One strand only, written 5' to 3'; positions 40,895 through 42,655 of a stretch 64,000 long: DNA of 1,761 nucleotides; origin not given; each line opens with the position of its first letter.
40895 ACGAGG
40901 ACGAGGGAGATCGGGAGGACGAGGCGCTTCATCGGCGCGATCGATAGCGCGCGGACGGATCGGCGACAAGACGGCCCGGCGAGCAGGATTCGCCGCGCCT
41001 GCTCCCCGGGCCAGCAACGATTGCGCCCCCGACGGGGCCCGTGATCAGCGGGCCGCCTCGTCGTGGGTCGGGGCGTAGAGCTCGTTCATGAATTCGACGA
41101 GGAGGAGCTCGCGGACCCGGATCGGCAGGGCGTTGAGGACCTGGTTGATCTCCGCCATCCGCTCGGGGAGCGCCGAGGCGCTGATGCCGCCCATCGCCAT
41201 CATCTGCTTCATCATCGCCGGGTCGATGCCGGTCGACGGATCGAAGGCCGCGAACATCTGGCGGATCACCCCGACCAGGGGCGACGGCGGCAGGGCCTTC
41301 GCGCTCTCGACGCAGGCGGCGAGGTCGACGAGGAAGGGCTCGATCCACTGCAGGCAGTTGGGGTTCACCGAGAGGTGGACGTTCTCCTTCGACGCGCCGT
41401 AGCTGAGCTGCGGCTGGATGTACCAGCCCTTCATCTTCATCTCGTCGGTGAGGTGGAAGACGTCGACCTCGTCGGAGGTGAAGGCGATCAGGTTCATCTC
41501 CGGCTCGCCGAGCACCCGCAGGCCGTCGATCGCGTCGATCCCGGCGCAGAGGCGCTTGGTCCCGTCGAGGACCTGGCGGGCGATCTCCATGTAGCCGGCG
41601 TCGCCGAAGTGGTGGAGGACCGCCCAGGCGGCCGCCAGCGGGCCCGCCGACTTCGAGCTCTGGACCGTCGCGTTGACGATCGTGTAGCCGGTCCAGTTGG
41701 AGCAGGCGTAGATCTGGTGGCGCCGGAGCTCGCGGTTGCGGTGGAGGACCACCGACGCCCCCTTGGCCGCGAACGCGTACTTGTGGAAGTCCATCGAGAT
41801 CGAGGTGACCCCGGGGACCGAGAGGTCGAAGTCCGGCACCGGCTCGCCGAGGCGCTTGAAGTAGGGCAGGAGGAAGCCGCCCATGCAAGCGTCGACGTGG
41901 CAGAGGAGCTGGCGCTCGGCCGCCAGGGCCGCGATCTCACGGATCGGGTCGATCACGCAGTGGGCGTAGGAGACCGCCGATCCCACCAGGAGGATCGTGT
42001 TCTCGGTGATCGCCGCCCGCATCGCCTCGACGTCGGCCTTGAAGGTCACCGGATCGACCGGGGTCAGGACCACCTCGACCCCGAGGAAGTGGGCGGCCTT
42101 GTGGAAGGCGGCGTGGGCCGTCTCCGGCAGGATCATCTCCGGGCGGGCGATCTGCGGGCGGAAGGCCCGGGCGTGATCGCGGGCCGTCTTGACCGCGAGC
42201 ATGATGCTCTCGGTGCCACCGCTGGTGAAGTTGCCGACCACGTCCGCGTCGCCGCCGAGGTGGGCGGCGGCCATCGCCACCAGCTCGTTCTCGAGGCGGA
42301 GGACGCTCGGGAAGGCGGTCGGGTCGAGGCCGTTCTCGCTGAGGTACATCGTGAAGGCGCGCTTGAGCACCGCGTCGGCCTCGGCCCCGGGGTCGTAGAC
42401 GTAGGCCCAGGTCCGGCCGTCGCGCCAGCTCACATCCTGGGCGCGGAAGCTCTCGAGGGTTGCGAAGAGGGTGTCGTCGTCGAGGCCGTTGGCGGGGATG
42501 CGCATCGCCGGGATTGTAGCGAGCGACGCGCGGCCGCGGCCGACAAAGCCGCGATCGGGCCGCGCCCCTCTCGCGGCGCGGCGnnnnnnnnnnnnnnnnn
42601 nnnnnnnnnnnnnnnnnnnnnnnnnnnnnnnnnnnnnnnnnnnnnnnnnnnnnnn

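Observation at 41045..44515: S1P-lyase-like PLP enzyme, free carrier protein with an N-terminal extension, SDR and a small Cys-rich secreted protein: candidate sphingoid/amino-lipid module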

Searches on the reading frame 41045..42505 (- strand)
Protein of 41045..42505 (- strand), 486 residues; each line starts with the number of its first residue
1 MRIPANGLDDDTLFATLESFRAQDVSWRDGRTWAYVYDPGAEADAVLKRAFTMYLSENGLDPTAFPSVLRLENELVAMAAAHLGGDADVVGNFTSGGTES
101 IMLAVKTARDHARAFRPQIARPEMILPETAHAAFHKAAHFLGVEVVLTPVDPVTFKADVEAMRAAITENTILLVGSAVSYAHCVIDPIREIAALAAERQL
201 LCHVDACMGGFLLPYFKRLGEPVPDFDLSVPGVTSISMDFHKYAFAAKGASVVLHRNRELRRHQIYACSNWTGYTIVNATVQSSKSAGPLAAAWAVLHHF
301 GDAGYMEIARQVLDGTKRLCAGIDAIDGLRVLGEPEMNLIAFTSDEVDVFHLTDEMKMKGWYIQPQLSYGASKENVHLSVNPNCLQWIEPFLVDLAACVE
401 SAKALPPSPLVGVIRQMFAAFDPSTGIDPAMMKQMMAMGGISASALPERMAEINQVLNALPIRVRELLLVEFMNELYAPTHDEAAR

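Call 3: search_protein_families(library=pfam, proteins=[window:41045-42505:-], max_evalue=0.01)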
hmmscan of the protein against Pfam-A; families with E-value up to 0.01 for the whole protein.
window:41045-42505:- (486 aa): 3 families
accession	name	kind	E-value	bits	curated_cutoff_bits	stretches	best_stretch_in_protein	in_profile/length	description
PF00282.25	Pyridoxal_deC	-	1.9e-20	73.4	27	1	37-343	46-373/375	Pyridoxal-dependent decarboxylase conserved domain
PF00266.25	Aminotran_5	-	1.1e-10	41.5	21.5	1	93-346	66-318/371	Aminotransferase class-V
PF01041.23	DegT_DnrJ_EryC1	-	8.7e-07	28.9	19.8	1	94-208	45-148/360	DegT/DnrJ/EryC1/StrS aminotransferase family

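Call 4: search_protein_families(library=ncbifam, proteins=[window:41045-42505:-], max_evalue=0.01)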
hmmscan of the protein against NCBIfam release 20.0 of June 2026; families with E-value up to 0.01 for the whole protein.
window:41045-42505:- (486 aa): 16 families
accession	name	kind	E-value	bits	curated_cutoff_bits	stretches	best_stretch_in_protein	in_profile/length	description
TIGR03812.1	tyr_de_CO2_Arch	equivalog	5.9e-66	222.8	299.4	1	11-364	3-344/375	tyrosine decarboxylase MfnA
TIGR01788.1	Glu-decarb-GAD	equivalog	1.1e-31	110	380.4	1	52-376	62-400/431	glutamate decarboxylase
NF052646.1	DABADecarRhbB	equivalog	3e-14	52.5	900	1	71-258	138-325/491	L-2,4-diaminobutyrate decarboxylase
TIGR03799.1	NOD_PanD_pyr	equivalog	7.2e-11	41.2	606.1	1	127-343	215-436/522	pyridoxal-dependent aspartate 1-decarboxylase PanP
TIGR03402.1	FeS_nifS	equivalog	1.9e-10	40.1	530.75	1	83-207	55-174/379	cysteine desulfurase NifS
NF002806.0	PRK02948.1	subfamily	2.5e-09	36.6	304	1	80-208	53-177/381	IscS subfamily cysteine desulfurase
TIGR04427.1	PLP_DesI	equivalog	6e-08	32.2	650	1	122-206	91-172/390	dTDP-4-dehydro-6-deoxyglucose aminotransferase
TIGR03235.1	DNA_S_dndA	equivalog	9.5e-08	31.7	480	1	81-263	53-220/353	cysteine desulfurase DndA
TIGR03403.1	nifS_epsilon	equivalog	1e-07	31.2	587.7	1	88-207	62-178/382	NifS family cysteine desulfurase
TIGR02006.1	IscS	equivalog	1.5e-07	30.8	643.2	1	82-208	59-181/402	IscS subfamily cysteine desulfurase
NF010611.0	PRK14012.1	equivalog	1.7e-07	30.5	548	1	92-208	72-185/406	IscS subfamily cysteine desulfurase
NF002748.0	PRK02769.1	equivalog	4.7e-06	25.5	305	1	89-265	85-256/382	histidine decarboxylase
TIGR01977.1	am_tr_V_EF2568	hypoth_equivalog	0.00063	18.9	377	1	141-207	110-175/376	cysteine desulfurase family protein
TIGR01979.1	sufS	subfamily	0.0012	17.8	475.1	1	93-208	85-198/403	SufS family cysteine desulfurase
NF008687.0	PRK11706.1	equivalog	0.0016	17.3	375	1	123-208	73-155/375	dTDP-4-amino-4,6-dideoxygalactose transaminase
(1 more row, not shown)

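Call 5: search_solved_structures(query=window:41045-42505:-, max_evalue=0.00001, show_alignments=2)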
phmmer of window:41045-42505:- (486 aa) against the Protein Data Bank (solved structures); distinct sequences matched with E-value up to 0.00001: 27.
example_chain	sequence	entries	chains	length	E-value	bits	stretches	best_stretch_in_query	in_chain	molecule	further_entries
3mad_A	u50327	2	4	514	4.6e-94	319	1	2-409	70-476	Sphingosine-1-phosphate lyase | Putative sphingosine-1-phosphate lyase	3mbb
3maf_A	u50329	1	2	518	4.7e-94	318.9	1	2-409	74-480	sphingosine-1-phosphate lyase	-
5eud_A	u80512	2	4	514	1.5e-93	317.3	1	2-409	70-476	Putative sphingosine-1-phosphate lyase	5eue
3mau_A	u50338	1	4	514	4.1e-93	315.9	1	2-409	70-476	sphingosine-1-phosphate lyase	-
8ayf_A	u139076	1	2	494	5.1e-83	282.6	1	3-369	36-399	Sphingosine-1-phosphate lyase 1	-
4q6r_A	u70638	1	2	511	5.6e-83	282.4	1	3-369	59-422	Sphingosine-1-phosphate lyase 1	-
5k1r_A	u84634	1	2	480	1.2e-79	271.4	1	3-380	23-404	Burkholderia pseudomallei sphingosine-1-phosphate lyase Bpss2021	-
3mc6_A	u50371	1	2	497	1.2e-71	245.1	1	2-364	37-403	Sphingosine-1-phosphate lyase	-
8cmx_A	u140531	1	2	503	1.8e-71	244.5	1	4-400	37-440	Sphinganine-1-phosphate aldolase BST1, putative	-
4w8i_A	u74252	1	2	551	8.9e-49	169.7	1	42-408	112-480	Probable sphingosine-1-phosphate lyase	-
3f9t_A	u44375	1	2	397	9.5e-25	90.4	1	6-363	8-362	L-tyrosine decarboxylase MfnA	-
6jy1_A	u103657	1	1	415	1.1e-24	90.2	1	6-363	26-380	L-tyrosine/L-aspartate decarboxylase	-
6m4y_A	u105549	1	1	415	1.1e-24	90.2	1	6-363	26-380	L-tyrosine/L-aspartate decarboxylase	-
6ldr_A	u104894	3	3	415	7.5e-24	87.5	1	6-363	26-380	L-tyrosine/L-aspartate decarboxylase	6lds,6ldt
4rj0_B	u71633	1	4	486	5e-17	65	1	38-344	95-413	Pyridoxal-dependent decarboxylase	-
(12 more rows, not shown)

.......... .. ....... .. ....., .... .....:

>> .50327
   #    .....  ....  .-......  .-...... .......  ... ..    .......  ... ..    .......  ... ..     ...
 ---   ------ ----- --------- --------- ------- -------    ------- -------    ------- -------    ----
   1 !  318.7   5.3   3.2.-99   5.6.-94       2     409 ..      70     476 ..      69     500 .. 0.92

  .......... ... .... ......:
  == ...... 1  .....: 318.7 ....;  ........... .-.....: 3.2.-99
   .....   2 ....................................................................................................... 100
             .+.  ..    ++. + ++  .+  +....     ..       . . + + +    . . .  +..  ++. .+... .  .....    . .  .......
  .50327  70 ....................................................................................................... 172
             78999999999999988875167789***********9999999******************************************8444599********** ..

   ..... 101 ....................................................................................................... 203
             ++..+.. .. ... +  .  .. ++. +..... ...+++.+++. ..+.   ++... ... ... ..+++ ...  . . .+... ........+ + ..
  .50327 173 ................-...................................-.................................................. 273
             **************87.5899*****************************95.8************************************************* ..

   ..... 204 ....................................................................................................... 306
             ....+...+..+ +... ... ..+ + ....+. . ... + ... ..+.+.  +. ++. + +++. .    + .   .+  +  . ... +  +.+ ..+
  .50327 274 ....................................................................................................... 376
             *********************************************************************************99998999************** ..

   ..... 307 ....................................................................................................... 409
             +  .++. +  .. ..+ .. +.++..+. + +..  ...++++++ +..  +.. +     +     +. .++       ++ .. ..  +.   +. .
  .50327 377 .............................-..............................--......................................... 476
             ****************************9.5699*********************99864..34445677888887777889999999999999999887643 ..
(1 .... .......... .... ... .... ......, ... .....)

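Call 8: find_homologous_proteins(query=window:41045-42505:-, max_evalue=1e-20)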
Query window:41045-42505:- (486 aa): 8000 proteins with E <= 1e-20 among 8000 candidates; the best 120 are listed.
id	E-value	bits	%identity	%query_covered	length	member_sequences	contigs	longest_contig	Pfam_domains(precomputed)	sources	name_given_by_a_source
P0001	0.0e+0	1102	100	100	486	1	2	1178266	PF00282.26,PF00266.26,PF01041.24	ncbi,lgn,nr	ncbi:MAG: aspartate aminotransferase family protein [Myxococcales bacterium]|nr:aspartate aminotrans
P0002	3.1e-266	902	80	100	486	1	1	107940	PF00282.26,PF00266.26,PF01041.24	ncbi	ncbi:MAG: aminotransferase class V-fold PLP-dependent enzyme [Nannocystaceae bacterium]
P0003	7.1e-264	894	78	100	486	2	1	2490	PF00282.26,PF00266.26,PF01041.24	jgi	jgi:glutamate/tyrosine decarboxylase-like PLP-dependent enzyme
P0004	4.5e-257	871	77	100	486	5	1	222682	PF00282.26,PF00266.26,PF01041.24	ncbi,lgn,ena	-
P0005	1.3e-256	870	75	100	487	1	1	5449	PF00282.26,PF00266.26,PF01041.24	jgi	-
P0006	2.3e-255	866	76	100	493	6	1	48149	PF00282.26,PF00266.26,PF01041.24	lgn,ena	-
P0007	7.7e-235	798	71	99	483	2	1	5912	PF00282.26,PF00266.26,PF01041.24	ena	-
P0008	5.1e-231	785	70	100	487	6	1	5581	PF00282.26,PF00266.26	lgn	-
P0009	1.3e-227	774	71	99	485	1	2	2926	PF00282.26,PF00266.26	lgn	-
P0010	1.5e-227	774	69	100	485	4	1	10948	PF00282.26,PF00266.26,PF01041.24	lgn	-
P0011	3.8e-225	766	69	98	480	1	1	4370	PF00282.26,PF00266.26,PF01041.24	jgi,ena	-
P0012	3.1e-224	763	68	98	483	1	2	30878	PF00282.26,PF00266.26,PF01041.24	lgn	-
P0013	5.6e-224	762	68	98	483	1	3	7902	PF00282.26,PF00266.26,PF01041.24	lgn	-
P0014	8.4e-224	762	68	98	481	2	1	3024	PF00282.26,PF00266.26,PF01041.24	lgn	-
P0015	4.1e-223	759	69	98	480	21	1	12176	PF00282.26,PF00266.26,PF01041.24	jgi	-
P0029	2.9e-220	750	68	99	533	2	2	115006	PF00282.26,PF00266.26,PF01741.24,PF01041.24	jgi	jgi:glutamate/tyrosine decarboxylase-like PLP-dependent enzyme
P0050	1.3e-218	745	69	100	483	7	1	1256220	PF00282.26,PF00266.26,PF01041.24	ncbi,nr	ncbi:aspartate aminotransferase family protein [bacterium]|nr:aspartate aminotransferase family prot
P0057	4.1e-218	743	67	98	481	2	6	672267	PF00282.26,PF00266.26,PF01041.24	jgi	jgi:glutamate/tyrosine decarboxylase-like PLP-dependent enzyme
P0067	1.5e-217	741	68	99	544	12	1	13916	PF00282.26,PF00266.26,PF01041.24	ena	-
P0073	1.7e-217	741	67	98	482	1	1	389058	PF00282.26,PF00266.26,PF01041.24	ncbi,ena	-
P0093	6.8e-217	739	68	98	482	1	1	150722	PF00282.26,PF00266.26,PF01041.24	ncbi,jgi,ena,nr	ncbi:MAG TPA: aspartate aminotransferase family protein [Candidatus Binatia bacterium]|nr:aspartate 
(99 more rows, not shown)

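Call 10: find_encoding_contigs(protein=P0002, flank=7000, max_places=2)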
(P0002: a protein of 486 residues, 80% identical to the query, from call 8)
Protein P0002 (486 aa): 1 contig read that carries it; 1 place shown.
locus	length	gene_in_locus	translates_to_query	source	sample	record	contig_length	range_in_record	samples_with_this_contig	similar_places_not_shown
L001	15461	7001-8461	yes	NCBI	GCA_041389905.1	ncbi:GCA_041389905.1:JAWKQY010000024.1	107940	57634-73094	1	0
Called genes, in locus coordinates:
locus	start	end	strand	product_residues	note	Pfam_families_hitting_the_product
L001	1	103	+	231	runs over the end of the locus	PF01738:DLH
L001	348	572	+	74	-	-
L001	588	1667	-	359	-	PF04055:Radical_SAM, PF06968:BATS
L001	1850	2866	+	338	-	PF00676:E1_dh, PF02775:TPP_enzyme_C (weak)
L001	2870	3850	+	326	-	PF02779:Transket_pyr, PF02780:Transketolase_C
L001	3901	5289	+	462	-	PF00364:Biotin_lipoyl, PF25997:BSH_YhbJ (faint), PF02817:E3_binding, PF00198:2-oxoacid_dh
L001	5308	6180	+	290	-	PF00106:adh_short, PF08659:KR, PF13561:adh_short_C2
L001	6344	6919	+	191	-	PF00550:PP-binding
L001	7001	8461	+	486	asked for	PF00282:Pyridoxal_deC, PF01041:DegT_DnrJ_EryC1 (weak), PF00266:Aminotran_5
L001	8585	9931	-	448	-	PF00672:HAMP (weak), PF00512:HisKA, PF02518:HATPase_c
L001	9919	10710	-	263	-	PF00072:Response_reg, PF00486:Trans_reg_C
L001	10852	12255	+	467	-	PF03712:Cu2_monoox_C (weak)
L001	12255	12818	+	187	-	-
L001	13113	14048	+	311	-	PF00691:OmpA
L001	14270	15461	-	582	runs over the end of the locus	PF02881:SRP54_N, PF00448:SRP54, PF01656:CbiA (weak), PF02978:SRP_SPB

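Call 11: find_encoding_contigs(protein=P0050, flank=7000, max_places=2)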
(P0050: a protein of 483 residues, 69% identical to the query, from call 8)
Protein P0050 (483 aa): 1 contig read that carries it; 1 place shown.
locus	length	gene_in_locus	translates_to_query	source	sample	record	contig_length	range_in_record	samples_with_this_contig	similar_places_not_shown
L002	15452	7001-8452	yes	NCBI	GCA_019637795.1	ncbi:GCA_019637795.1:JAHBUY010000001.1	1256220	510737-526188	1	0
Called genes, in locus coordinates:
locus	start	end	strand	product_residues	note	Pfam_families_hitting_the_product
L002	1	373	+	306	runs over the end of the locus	PF05118:Asp_Arg_Hydrox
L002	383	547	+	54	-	-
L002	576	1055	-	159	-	PF13577:SnoaL_4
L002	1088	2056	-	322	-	PF00296:Bac_luciferase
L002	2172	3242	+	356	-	PF26550:Tricorn_2nd, PF00930:DPPIV_N (faint), PF26549:Tricorn_N, PF07676:PD40 (weak), PF26549:Tricorn_N, PF07676:PD40 (weak)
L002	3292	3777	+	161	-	PF00255:GSHPx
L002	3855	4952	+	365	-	PF02627:CMD (weak)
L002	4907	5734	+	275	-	PF00211:Guanylate_cyc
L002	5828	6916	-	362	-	PF08450:SGL, PF01731:Arylesterase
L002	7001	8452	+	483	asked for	PF00282:Pyridoxal_deC, PF00266:Aminotran_5, PF01041:DegT_DnrJ_EryC1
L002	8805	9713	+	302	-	PF09037:Sulphotransf (weak), PF13469:Sulfotransfer_3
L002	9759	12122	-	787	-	-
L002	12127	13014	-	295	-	PF10340:Say1_Mug180, PF20434:BD-FAE, PF07859:Abhydrolase_3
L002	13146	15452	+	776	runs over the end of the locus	PF00933:Glyco_hydro_3, PF01915:Glyco_hydro_3_C, PF14310:Fn3-like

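Call 12: find_encoding_contigs(protein=P0093, flank=7000, max_places=2)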
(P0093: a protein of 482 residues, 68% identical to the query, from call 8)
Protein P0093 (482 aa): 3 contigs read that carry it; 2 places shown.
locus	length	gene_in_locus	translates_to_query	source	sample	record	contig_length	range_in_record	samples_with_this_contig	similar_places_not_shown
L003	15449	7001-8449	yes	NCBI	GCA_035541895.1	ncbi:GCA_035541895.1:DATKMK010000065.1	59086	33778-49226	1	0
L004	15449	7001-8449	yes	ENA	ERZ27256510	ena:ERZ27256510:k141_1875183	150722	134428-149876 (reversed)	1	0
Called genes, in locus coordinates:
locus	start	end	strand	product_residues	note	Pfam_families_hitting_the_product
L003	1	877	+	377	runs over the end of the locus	PF00364:Biotin_lipoyl (faint), PF25919:BSH_CusB (faint), PF25917:BSH_RND (weak), PF25973:BSH_CzcB, PF25984:BSH_YknX (faint), PF25954:Beta-barrel_RND_2, PF25989:YknX_C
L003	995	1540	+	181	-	PF04075:F420H2_quin_red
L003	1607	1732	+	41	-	-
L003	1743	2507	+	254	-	PF00116:COX2, PF00034:Cytochrom_C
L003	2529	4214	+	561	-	PF00115:COX1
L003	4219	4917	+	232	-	PF02630:SCO1-SenC (weak)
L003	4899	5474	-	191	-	-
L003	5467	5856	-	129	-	PF01124:MAPEG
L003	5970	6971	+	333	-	PF13483:Lactamase_B_3, PF12706:Lactamase_B_2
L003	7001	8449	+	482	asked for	PF00282:Pyridoxal_deC, PF01041:DegT_DnrJ_EryC1, PF00266:Aminotran_5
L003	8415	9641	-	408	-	PF08495:FIST, PF10442:FIST_C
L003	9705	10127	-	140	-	-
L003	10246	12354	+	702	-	PF13229:Beta_helix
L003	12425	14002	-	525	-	PF00111:Fer2, PF13510:Fer2_4, PF10588:NADH-G_4Fe-4S_3, PF22117:Fer4_Nqo3, PF04879:Molybdop_Fe4S4, PF22151:Fer4_NDSU1, PF00384:Molybdopterin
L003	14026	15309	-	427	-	PF01512:Complex1_51K, PF10531:SLBB, PF22461:SLBB_2, PF10589:NADH_4Fe-4S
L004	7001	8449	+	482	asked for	PF00282:Pyridoxal_deC, PF01041:DegT_DnrJ_EryC1, PF00266:Aminotran_5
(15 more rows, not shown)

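Call 25: find_encoding_contigs(protein=P0004, flank=7000, max_places=1)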
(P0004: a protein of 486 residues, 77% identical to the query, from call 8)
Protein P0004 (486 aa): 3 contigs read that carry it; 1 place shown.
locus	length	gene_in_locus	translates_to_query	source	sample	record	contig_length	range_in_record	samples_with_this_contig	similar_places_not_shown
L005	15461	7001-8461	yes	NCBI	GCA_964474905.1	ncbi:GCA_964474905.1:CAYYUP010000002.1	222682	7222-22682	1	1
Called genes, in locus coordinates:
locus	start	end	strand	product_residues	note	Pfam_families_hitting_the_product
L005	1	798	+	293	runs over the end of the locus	PF00582:Usp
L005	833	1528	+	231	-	PF12740:PETase (faint), PF01738:DLH, PF12697:Abhydrolase_6 (weak)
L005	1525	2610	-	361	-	PF04055:Radical_SAM, PF06968:BATS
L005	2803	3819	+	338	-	PF00676:E1_dh, PF02775:TPP_enzyme_C (weak)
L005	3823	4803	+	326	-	PF02779:Transket_pyr, PF02780:Transketolase_C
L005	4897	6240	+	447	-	-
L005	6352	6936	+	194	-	PF00550:PP-binding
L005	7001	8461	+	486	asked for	PF00282:Pyridoxal_deC, PF01041:DegT_DnrJ_EryC1 (weak), PF00266:Aminotran_5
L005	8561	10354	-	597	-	PF02881:SRP54_N, PF00448:SRP54, PF01656:CbiA (weak), PF02978:SRP_SPB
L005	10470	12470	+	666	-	-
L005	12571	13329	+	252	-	PF01553:Acyltransferase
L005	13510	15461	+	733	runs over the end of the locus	-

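Call 26: find_encoding_contigs(protein=P0006, flank=7000, max_places=1)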
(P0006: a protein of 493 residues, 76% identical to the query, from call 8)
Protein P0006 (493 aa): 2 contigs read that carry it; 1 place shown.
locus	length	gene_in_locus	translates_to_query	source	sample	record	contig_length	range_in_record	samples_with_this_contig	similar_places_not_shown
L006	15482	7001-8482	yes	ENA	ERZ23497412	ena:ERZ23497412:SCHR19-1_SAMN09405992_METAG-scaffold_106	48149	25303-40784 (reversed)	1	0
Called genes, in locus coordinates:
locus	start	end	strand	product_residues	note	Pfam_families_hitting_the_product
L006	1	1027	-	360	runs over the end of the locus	PF04055:Radical_SAM, PF06968:BATS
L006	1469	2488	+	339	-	PF00676:E1_dh, PF02775:TPP_enzyme_C (weak)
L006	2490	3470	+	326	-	PF02779:Transket_pyr, PF02780:Transketolase_C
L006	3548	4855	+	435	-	PF00364:Biotin_lipoyl, PF25997:BSH_YhbJ (weak), PF02817:E3_binding, PF00198:2-oxoacid_dh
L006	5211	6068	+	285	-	PF00106:adh_short, PF08659:KR, PF13561:adh_short_C2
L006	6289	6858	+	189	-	PF00550:PP-binding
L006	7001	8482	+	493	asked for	PF00282:Pyridoxal_deC, PF01041:DegT_DnrJ_EryC1, PF00266:Aminotran_5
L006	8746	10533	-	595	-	-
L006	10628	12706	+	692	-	-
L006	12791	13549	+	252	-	PF01553:Acyltransferase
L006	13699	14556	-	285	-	-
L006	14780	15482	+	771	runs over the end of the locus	-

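Call 36: search_protein_representatives(protein=window:41045-42505:-)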
Query: 486 residues. Proteins with E-value up to 0.001 (for the whole library): 6383; up to 1e-10: 3405; up to 1e-30: 1287. The best 150 are listed.
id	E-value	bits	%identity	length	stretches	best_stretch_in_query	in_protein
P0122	4.9e-163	559.6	55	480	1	1-476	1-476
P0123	1.3e-162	558.2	56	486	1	1-476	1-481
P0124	2.6e-159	547.3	75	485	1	1-320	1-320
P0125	1.8e-152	524.7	53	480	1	3-482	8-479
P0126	3.9e-149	513.8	51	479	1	1-477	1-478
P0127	1.5e-147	508.6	51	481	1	10-480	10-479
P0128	5.0e-141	487.0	47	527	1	3-483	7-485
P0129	3.8e-139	480.9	49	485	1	12-477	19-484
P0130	3.5e-138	477.7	50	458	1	1-477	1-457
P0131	2.4e-137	474.9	51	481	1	1-476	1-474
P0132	9.5e-134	463.0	45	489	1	2-478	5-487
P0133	1.2e-133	462.8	47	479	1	13-481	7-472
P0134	1.3e-131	456.1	51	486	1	3-480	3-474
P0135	2.8e-131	454.9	49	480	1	3-477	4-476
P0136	3.8e-127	441.3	48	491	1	3-478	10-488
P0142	2.3e-121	422.2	58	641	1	110-440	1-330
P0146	3.1e-117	408.6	45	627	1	3-463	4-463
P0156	4.6e-114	398.1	46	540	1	21-484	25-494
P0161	8.1e-110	384.1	45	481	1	3-410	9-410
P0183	2.1e-97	343.2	45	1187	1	1-399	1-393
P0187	1.8e-95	336.9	42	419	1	2-404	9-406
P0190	5.8e-94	331.9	65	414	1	1-242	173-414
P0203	2.9e-90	319.7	45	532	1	3-410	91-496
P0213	4.3e-87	309.2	42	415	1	2-399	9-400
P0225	1.6e-85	304.1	39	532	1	3-406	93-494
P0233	3.4e-84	299.7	39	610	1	3-408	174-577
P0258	3.4e-81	289.8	42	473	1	2-418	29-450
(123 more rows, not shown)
